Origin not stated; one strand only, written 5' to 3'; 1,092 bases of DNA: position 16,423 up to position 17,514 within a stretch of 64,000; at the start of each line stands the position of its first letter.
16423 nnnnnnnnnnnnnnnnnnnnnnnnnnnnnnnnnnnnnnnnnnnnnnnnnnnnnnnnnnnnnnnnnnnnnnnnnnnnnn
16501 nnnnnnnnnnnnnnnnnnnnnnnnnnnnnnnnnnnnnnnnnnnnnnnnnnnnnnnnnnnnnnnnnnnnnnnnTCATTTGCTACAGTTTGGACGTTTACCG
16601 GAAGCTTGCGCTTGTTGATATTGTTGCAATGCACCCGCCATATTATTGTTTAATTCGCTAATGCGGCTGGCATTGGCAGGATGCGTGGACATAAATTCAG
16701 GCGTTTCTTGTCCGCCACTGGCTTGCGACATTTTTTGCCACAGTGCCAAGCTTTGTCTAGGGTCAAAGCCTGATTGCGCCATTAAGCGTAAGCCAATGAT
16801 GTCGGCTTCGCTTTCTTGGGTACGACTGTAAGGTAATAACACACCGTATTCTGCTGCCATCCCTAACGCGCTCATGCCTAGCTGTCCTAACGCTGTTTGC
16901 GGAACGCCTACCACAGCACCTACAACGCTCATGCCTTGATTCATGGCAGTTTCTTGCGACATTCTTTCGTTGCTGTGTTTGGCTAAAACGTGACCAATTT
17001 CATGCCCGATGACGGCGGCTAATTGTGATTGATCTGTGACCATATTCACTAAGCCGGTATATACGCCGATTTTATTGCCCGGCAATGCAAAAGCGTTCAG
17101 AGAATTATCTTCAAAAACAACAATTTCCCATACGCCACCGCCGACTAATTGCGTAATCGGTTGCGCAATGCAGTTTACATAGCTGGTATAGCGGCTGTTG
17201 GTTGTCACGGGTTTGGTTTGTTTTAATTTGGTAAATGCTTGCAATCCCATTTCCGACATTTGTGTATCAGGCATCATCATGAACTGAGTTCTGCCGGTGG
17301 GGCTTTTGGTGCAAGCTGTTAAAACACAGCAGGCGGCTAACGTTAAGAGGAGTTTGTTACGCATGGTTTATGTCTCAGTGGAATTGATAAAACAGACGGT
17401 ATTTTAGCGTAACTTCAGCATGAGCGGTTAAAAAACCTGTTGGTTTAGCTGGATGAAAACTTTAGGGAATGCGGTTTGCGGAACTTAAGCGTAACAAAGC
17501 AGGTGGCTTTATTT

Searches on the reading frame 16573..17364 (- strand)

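Call 70: search_protein_families(library=pfam, proteins=[window:16573-17364:-], max_evalue=0.00001)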
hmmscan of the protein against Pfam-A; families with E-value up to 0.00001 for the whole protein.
window:16573-17364:- (263 aa): 1 family
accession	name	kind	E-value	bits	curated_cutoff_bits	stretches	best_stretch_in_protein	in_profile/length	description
PF01435.24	Peptidase_M48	-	7.3e-41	140.5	20.3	1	77-240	24-184/186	Peptidase family M48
